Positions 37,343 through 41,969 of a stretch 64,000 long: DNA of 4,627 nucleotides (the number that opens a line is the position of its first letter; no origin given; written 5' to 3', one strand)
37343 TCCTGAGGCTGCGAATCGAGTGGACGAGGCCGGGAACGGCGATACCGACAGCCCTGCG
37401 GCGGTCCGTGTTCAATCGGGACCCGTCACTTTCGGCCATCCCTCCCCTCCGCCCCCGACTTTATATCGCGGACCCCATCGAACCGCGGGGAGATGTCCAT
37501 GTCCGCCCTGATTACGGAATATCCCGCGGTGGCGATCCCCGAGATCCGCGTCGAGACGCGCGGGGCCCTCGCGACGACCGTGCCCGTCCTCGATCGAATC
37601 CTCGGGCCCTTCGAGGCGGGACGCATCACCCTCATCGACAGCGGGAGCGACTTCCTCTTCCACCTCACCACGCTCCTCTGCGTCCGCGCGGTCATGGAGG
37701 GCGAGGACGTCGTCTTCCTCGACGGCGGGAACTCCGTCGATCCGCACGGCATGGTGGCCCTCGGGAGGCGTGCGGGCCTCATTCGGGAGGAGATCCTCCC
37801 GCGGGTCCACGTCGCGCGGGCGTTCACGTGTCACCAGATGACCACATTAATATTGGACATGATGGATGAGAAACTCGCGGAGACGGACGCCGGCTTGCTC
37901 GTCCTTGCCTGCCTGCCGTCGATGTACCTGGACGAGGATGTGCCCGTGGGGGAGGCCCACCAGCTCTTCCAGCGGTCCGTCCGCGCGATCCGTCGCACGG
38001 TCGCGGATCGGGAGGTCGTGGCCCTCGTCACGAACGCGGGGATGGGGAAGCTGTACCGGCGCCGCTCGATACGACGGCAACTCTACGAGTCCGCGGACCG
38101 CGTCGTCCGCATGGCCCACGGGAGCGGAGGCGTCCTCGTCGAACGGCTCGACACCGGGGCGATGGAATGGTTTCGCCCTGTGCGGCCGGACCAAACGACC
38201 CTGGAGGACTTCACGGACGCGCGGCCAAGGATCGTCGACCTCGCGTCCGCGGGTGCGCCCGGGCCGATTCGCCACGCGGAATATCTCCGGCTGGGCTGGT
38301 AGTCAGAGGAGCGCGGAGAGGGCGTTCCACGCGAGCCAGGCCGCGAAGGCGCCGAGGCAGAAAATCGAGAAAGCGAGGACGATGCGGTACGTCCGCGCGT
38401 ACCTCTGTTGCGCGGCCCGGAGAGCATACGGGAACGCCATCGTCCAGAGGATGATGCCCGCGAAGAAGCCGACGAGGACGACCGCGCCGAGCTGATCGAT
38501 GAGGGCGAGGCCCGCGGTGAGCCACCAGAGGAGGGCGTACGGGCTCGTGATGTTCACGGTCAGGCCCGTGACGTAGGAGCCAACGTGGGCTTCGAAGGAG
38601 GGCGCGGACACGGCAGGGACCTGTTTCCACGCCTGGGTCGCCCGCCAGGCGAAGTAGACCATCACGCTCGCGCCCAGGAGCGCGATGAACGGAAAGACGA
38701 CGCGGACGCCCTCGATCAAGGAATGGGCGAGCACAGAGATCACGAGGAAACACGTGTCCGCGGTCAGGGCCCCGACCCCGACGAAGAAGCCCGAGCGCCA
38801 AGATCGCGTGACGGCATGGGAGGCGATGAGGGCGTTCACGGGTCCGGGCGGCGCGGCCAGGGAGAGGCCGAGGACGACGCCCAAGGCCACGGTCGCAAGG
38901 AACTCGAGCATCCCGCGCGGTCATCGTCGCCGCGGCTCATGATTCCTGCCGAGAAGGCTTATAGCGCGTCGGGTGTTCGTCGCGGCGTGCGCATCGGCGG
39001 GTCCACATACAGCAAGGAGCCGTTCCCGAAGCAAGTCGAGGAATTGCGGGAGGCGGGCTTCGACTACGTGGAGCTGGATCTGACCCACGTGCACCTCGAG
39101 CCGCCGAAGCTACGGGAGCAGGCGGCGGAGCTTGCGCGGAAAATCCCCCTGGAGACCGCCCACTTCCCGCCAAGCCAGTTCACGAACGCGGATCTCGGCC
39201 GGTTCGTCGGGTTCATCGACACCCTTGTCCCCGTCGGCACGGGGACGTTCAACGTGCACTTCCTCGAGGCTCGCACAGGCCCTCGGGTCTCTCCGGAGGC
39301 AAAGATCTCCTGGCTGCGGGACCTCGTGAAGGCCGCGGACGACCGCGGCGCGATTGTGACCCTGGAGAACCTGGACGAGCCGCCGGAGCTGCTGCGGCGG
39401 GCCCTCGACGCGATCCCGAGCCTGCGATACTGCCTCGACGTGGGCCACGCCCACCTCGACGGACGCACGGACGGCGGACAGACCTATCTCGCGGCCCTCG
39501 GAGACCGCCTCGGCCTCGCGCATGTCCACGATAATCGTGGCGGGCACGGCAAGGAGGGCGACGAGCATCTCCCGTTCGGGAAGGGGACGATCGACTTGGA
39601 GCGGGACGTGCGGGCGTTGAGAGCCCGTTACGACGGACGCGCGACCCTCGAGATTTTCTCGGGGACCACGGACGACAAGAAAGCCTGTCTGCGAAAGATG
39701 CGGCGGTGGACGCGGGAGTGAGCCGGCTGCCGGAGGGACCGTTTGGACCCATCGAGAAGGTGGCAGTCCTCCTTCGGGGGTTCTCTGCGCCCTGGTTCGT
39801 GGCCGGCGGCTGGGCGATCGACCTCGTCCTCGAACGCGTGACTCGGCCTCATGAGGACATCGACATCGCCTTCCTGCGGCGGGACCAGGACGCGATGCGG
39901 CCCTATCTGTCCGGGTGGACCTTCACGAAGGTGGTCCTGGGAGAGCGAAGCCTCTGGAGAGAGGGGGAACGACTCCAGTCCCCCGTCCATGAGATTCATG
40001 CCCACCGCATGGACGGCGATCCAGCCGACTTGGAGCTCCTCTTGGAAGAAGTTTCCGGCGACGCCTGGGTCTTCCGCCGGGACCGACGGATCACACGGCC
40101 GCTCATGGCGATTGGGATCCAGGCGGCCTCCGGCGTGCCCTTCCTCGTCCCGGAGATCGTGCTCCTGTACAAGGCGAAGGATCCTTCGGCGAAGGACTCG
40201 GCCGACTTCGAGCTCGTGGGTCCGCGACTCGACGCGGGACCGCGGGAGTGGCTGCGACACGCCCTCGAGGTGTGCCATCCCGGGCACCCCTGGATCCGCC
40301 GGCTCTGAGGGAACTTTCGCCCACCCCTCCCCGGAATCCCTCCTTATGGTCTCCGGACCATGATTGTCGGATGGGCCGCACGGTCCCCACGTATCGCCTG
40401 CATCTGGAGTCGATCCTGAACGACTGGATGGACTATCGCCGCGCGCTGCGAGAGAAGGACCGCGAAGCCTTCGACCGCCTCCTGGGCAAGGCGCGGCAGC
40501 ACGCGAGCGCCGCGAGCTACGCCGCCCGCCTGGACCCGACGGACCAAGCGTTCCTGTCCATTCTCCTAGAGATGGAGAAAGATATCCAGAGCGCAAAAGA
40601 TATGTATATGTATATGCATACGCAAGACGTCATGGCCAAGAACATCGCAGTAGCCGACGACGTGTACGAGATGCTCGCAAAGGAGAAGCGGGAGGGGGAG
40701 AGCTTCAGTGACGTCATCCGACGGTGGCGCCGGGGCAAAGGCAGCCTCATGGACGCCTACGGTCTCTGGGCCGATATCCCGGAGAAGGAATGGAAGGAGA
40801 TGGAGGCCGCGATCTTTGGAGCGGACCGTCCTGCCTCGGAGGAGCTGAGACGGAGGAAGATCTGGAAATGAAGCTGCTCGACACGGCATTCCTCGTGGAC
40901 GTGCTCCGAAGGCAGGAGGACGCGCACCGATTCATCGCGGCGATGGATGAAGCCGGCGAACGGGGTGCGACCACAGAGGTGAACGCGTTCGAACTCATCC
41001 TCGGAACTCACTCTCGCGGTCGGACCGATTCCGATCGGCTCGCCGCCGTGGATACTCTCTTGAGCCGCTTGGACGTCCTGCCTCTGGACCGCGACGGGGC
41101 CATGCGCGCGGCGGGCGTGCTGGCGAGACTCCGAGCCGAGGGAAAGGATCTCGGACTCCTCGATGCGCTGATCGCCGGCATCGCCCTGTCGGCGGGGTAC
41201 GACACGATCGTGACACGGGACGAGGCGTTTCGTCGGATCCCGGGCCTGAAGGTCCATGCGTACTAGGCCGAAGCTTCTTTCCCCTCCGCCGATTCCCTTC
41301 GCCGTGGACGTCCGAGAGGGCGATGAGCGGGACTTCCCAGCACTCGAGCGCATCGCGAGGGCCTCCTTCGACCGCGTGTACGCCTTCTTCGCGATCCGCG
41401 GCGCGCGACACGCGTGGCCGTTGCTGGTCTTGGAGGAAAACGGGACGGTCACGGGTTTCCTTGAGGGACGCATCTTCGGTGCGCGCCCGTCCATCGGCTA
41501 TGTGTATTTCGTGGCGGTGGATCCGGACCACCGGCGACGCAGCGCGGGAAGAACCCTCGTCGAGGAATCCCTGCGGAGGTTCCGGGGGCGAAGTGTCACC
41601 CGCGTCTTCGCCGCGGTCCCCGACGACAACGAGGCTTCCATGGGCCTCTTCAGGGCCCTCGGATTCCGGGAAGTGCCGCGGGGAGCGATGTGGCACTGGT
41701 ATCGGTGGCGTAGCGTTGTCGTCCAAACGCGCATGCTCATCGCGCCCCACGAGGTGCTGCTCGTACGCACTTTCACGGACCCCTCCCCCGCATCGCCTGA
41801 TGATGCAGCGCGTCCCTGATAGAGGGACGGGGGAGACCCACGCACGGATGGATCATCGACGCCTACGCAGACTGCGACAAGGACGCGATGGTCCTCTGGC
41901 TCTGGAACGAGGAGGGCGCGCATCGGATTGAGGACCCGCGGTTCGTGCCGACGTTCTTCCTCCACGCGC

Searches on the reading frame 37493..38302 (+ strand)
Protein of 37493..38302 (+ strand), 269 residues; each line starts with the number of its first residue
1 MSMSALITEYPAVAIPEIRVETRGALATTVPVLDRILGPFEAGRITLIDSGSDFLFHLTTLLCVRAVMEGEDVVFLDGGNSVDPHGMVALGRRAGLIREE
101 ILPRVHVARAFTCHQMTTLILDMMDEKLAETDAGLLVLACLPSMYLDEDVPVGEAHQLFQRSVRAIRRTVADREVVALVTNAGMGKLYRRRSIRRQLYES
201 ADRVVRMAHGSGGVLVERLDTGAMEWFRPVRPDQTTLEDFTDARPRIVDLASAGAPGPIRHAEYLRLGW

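Call 73: search_protein_families(library=pfam, proteins=[window:37493-38302:+], max_evalue=0.001)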
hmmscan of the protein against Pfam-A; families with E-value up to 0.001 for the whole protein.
window:37493-38302:+ (269 aa): 1 family
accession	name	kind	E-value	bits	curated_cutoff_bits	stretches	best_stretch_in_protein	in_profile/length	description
PF08423.17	Rad51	-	2.5e-06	27.4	22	1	69-183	57-175/244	Rad51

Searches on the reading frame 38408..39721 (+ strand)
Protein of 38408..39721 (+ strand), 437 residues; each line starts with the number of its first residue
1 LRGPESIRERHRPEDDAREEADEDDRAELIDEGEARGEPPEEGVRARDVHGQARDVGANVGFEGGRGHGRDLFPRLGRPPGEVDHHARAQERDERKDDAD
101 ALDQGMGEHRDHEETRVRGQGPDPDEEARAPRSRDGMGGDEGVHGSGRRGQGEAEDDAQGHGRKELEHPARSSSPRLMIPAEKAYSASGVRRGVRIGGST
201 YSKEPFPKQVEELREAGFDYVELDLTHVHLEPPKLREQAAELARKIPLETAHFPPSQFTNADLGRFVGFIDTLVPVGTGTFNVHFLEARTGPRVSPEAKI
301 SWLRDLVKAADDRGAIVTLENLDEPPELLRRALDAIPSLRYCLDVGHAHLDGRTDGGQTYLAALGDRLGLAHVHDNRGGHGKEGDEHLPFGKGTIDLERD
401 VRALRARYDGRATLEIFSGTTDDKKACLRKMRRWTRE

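Call 73: search_protein_families(library=pfam, proteins=[window:38408-39721:+], max_evalue=0.001)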
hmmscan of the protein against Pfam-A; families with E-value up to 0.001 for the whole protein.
window:38408-39721:+ (437 aa): 1 family
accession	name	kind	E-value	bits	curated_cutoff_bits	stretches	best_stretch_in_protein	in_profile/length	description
PF01261.30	AP_endonuc_2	-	3.4e-21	76.5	31.1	1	210-436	1-247/249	Xylose isomerase-like TIM barrel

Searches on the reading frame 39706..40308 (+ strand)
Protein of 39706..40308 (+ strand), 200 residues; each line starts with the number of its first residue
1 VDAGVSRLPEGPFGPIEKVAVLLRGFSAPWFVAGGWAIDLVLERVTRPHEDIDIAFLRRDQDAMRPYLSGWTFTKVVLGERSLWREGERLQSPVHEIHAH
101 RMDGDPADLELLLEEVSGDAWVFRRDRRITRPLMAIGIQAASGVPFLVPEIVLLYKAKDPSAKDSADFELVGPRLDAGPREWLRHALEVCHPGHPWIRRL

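Call 73: search_protein_families(library=pfam, proteins=[window:39706-40308:+], max_evalue=0.001)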
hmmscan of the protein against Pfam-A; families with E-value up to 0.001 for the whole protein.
window:39706-40308:+ (200 aa): 1 family
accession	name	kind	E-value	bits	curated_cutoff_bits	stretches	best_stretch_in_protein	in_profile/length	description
PF10706.15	Aminoglyc_resit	-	3.2e-10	40.7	21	1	17-74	3-60/149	Aminoglycoside-2''-adenylyltransferase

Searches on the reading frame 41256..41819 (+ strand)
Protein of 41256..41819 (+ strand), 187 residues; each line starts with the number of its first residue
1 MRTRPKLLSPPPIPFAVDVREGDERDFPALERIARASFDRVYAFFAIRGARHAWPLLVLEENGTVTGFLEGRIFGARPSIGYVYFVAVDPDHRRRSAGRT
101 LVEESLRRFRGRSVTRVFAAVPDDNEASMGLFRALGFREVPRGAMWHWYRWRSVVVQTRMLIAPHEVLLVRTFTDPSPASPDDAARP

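Call 73: search_protein_families(library=pfam, proteins=[window:41256-41819:+], max_evalue=0.001)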
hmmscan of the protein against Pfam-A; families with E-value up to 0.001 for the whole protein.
window:41256-41819:+ (187 aa): 5 families
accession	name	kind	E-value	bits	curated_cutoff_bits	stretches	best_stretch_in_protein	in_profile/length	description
PF00583.31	Acetyltransf_1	-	1.3e-17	64.5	20.7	1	44-137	24-116/116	Acetyltransferase (GNAT) family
PF13508.13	Acetyltransf_7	-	1.7e-09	38.4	27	1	56-139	5-84/84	Acetyltransferase (GNAT) domain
PF08445.16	FR47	-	8.8e-08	32.5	22.1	1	77-140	18-80/86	FR47-like protein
PF13527.13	Acetyltransf_9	-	5.9e-05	23.5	25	1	70-118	62-110/127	Acetyltransferase (GNAT) domain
PF13673.13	Acetyltransf_10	-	0.00066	20.1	23.6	1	56-140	33-110/128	Acetyltransferase (GNAT) domain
